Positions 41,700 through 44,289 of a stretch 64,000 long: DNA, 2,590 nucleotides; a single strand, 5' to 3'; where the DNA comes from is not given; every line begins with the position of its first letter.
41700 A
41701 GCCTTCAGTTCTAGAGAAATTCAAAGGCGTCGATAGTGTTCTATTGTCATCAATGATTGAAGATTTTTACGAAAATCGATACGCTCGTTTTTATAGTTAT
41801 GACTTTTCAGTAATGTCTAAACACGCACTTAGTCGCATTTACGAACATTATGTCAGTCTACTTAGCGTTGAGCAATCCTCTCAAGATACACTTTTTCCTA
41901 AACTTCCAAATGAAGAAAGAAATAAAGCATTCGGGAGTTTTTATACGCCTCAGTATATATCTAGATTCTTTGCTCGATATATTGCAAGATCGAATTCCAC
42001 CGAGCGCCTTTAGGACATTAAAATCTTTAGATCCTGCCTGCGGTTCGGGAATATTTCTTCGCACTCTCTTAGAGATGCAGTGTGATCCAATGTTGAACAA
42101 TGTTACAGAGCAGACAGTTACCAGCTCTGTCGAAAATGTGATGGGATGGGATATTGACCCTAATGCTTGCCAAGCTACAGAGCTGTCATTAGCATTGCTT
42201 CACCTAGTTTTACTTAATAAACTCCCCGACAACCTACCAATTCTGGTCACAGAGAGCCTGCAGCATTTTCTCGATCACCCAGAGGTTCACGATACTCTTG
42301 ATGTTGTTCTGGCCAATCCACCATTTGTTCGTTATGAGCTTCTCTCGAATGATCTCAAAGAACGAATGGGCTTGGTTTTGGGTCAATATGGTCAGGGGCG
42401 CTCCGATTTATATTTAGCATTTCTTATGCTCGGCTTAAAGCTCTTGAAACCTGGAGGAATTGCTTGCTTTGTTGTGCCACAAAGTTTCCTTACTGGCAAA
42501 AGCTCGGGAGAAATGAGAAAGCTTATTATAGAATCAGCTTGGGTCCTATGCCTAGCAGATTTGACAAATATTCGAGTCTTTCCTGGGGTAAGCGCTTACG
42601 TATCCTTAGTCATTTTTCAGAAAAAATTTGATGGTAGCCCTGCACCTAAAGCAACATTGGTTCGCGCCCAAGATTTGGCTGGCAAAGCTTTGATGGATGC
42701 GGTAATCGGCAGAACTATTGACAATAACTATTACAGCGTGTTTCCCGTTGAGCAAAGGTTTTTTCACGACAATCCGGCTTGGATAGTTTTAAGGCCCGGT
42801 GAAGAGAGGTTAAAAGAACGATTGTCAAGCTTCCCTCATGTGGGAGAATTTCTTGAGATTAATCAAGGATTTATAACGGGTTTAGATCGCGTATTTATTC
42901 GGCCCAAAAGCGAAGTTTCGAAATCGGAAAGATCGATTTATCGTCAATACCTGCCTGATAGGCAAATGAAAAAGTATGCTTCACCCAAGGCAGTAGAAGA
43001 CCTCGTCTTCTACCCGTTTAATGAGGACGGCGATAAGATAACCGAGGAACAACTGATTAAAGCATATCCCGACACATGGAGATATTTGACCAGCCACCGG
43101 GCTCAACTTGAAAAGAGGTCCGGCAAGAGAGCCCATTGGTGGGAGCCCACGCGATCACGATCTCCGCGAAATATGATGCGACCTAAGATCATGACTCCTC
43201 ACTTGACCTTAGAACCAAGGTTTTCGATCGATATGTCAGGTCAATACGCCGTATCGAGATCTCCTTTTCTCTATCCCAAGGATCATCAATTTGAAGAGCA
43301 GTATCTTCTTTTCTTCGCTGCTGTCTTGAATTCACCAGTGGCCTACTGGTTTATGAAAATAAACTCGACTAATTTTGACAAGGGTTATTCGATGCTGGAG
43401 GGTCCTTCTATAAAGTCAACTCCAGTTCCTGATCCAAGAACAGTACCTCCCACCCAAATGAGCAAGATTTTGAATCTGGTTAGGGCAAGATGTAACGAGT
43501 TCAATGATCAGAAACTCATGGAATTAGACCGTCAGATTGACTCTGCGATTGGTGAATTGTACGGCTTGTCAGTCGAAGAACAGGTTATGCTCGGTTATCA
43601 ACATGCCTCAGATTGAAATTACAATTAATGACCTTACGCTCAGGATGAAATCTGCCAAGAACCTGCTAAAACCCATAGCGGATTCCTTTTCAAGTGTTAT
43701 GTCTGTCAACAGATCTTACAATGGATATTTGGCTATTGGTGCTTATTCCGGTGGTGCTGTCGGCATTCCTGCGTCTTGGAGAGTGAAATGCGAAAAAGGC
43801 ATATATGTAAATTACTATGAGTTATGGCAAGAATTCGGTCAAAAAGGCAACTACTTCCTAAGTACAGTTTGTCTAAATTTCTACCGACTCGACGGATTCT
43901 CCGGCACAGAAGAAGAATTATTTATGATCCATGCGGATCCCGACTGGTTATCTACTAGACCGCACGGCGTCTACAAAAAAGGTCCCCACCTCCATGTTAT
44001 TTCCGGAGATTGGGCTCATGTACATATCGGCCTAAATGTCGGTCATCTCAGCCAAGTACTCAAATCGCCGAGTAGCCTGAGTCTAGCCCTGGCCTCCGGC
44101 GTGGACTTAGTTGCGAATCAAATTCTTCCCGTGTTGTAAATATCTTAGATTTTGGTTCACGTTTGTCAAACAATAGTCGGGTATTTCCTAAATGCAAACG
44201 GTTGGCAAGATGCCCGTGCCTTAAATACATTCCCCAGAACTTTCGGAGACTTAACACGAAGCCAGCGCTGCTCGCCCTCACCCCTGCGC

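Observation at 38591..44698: ~5.8-kb AT-richer island bracketed by an imperfect direct repeat built from the 5' end of the DUF2723 membrane-protein gene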

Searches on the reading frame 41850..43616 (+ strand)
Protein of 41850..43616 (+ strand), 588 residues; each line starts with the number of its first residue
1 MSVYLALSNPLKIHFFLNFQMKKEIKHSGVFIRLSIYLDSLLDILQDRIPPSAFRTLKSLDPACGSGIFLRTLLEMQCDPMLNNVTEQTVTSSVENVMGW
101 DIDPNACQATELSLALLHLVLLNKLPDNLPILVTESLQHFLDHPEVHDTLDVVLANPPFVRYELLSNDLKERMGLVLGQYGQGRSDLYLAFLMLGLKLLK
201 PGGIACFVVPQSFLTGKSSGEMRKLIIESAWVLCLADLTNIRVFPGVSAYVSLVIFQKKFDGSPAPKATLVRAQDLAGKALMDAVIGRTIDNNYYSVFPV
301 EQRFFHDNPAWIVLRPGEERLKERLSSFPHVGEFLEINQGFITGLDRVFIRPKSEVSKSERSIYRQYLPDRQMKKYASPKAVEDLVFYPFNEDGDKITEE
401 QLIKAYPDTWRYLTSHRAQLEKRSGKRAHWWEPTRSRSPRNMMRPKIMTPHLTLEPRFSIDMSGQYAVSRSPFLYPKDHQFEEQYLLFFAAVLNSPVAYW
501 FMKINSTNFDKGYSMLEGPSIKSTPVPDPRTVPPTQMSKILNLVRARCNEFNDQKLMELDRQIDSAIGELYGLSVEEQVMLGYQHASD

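Call 8: search_protein_families(library=pfam, proteins=[window:41850-43616:+], max_evalue=0.01)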
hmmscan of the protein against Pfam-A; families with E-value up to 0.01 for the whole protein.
window:41850-43616:+ (588 aa): 4 families
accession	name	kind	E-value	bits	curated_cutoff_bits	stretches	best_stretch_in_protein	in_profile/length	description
PF07669.17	Eco57I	-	7.7e-19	68.9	25.3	1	95-244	1-171/171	Eco57I restriction-modification methylase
PF02384.22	N6_Mtase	-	1.5e-11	44.6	20.4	1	60-259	51-233/311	N-6 DNA Methylase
PF20473.4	MmeI_Mtase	-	1.5e-05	24.7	27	1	55-232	19-221/259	MmeI, DNA-methyltransferase domain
PF12950.13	TaqI_C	-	2.1e-05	25.2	26.5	1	419-525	27-117/118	TaqI-like C-terminal specificity domain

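Call 53: search_protein_families(library=padloc, proteins=[window:41850-43613:+], max_evalue=0.01)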
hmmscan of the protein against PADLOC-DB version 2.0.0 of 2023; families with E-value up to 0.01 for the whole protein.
window:41850-43613:+ (588 aa): 62 families (the best 25 are shown)
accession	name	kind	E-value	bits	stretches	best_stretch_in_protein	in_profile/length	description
PDLC03335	MTase_II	-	5.4e-39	132.3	2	52-259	99-305/607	Type II methyltransferase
PDLC03226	MTase_II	-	1.9e-36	123.8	2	52-259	40-235/579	Type II methyltransferase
PDLC03604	REase_MTase_IIG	-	3.6e-30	102.7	1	149-529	534-935/1011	Type IIG restriction enzyme-methyltransferase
PDLC03313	MTase_II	-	5e-29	99.2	1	29-579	24-557/563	Type II methyltransferase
PDLC03248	MTase_II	-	5.2e-28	96.1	2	146-257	82-193/521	Type II methyltransferase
PDLC03612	REase_MTase_IIG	-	2.7e-22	76.8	1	143-577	800-1239/1247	Type IIG restriction enzyme-methyltransferase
PDLC03338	MTase_II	-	6.9e-22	75.9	1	53-265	152-357/604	Type II methyltransferase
PDLC03250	MTase_II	-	7e-21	72.6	1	149-503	340-683/775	Type II methyltransferase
PDLC03245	MTase_II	-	4.2e-19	66.5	1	148-511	157-515/577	Type II methyltransferase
PDLC03315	MTase_II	-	4.8e-19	66.5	1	57-257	44-239/502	Type II methyltransferase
PDLC03600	REase_MTase_IIG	-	2.5e-18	63.4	1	97-364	443-705/1205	Type IIG restriction enzyme-methyltransferase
PDLC04134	mad2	-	2.7e-18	64.1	1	54-260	290-447/492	mads_2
PDLC03630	REase_MTase_IIG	-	1.1e-17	61.2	2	147-316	603-783/1100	Type IIG restriction enzyme-methyltransferase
PDLC02521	PglX|PglXI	-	2.6e-17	60.1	1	137-364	468-691/1174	PglX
PDLC03348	MTase_II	-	2.4e-16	57.4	1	58-261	249-456/727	Type II methyltransferase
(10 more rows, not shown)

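Call 67: find_homologous_proteins(query=window:41850-43613:+, max_evalue=1e-20)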
Query window:41850-43613:+ (588 aa): 674 proteins with E <= 1e-20 among 8000 candidates; the best 120 are listed.
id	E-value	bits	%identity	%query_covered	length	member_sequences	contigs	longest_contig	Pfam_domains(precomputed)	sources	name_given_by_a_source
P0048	0.0e+0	1166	100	86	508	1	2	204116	PF02384.23,PF07669.18,PF12950.14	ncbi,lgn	-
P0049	1.8e-175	603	49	92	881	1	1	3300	PF02384.23,PF07669.18,PF12950.14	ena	-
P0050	8.8e-171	587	48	91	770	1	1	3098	PF02384.23,PF07669.18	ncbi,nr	ncbi:MAG: hypothetical protein EOP04_09650 [Proteobacteria bacterium]|nr:MAG: hypothetical protein E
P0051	1.5e-166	573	48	92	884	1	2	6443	PF02384.23,PF07669.18,PF12950.14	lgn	-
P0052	5.0e-166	571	50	91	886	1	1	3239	PF02384.23,PF07669.18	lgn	-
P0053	1.3e-165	570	48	91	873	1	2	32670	PF02384.23,PF07669.18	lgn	-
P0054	5.6e-165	568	46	91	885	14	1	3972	PF02384.23,PF07669.18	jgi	-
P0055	5.1e-164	565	48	92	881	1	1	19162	PF02384.23,PF07669.18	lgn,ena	-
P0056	1.3e-162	560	48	92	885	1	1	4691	PF02384.23,PF07669.18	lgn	-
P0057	2.7e-162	559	48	92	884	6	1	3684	PF02384.23,PF07669.18,PF12950.14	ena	-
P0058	1.0e-161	557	48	91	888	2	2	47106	PF02384.23,PF07669.18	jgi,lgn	jgi:hypothetical protein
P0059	3.0e-161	556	47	92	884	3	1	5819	PF02384.23,PF07669.18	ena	-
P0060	5.7e-161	555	48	91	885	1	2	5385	PF02384.23,PF07669.18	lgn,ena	-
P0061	1.8e-160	553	47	92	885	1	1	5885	PF02384.23,PF07669.18,PF12950.14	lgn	-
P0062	2.1e-160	553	47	92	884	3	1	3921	PF02384.23,PF07669.18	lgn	-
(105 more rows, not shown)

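Call 85: find_encoding_contigs(protein=P0048, flank=10000, max_places=3)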
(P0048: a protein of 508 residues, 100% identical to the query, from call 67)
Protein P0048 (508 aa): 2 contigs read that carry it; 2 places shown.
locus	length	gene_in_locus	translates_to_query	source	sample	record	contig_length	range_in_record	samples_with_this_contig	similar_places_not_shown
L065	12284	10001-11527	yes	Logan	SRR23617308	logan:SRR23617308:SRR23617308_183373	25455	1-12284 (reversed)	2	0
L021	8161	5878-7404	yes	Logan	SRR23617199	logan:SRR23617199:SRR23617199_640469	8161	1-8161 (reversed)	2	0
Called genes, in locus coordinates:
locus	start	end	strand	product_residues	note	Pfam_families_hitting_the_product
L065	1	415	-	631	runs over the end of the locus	PF00890:FAD_binding_2 (faint), PF01134:GIDA, PF07992:Pyr_redox_2 (faint), PF12831:FAD_oxidored (weak), PF21680:GIDA_C_1st, PF13932:SAM_GIDA_C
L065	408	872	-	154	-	PF13185:GAF_2, PF01590:GAF (weak)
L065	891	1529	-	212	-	-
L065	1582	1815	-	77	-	-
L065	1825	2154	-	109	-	-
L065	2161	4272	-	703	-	PF07944:Beta-AFase-like_GH127_cat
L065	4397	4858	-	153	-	PF01878:EVE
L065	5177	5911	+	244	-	-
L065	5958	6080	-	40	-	-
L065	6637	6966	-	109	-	-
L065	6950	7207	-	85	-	PF04255:DUF433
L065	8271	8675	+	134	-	-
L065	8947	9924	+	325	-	-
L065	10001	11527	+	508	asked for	PF02384:N6_Mtase, PF07669:Eco57I, PF12950:TaqI_C (weak)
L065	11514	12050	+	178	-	-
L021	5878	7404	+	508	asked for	PF02384:N6_Mtase, PF07669:Eco57I, PF12950:TaqI_C (weak)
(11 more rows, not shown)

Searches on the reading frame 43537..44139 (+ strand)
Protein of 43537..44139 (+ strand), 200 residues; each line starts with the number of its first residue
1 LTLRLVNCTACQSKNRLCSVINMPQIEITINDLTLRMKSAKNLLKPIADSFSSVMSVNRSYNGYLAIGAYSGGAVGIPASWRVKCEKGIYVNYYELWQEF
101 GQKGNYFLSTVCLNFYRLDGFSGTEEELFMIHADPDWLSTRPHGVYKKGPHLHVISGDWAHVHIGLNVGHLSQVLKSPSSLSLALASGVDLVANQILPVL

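Call 8: search_protein_families(library=pfam, proteins=[window:43537-44139:+], max_evalue=0.01)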
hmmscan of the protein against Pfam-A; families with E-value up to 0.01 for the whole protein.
window:43537-44139:+ (200 aa): 0 families

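Call 15: find_encoding_contigs(protein=window:43537-44139:+, flank=10000, max_places=10)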
Protein window:43537-44139:+ (200 aa): no gene with exactly this product is on record in the collection.

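Call 53: search_protein_families(library=padloc, proteins=[window:43537-44136:+], max_evalue=0.01)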
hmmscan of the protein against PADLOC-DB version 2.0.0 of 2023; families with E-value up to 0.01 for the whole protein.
window:43537-44136:+ (200 aa): 0 families

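Call 73: search_solved_structures(query=window:43603-44136:+, max_evalue=1)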
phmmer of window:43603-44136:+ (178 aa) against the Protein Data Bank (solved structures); distinct sequences matched with E-value up to 1: 1.
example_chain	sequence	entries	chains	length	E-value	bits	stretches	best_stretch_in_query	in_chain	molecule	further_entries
2avx_A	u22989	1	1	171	0.5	13.4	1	65-125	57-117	Regulatory protein sdiA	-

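Call 74: search_protein_families(library=ncbifam, proteins=[window:43603-44136:+], max_evalue=0.01)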
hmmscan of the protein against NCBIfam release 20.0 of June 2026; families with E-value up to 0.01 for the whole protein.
window:43603-44136:+ (178 aa): 0 families

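Call 82: search_protein_representatives(protein=window:43603-44136:+)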
Query: 178 residues. Proteins with E-value up to 0.001 (for the whole library): 304; up to 1e-10: 92; up to 1e-30: 2. The best 150 are listed.
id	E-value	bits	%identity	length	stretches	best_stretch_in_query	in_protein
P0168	6.9e-117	404.0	100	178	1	1-178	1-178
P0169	6.5e-48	179.3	47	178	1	1-178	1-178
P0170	3.2e-23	98.8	40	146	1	33-170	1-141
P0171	5.7e-20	88.2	34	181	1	9-177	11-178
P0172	1.5e-19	86.8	31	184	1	2-175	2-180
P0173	1.0e-18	84.2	32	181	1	9-177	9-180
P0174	1.7e-18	83.5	34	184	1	9-176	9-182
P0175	3.2e-18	82.6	33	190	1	2-175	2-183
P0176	3.4e-18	82.4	33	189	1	1-175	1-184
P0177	5.6e-18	81.8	33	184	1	14-177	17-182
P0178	7.7e-18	81.3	31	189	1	4-176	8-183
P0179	1.6e-17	80.3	31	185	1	1-175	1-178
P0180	2.4e-17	79.7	30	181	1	5-176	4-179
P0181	3.2e-17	79.3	34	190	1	1-176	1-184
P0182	1.2e-16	77.4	34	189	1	31-175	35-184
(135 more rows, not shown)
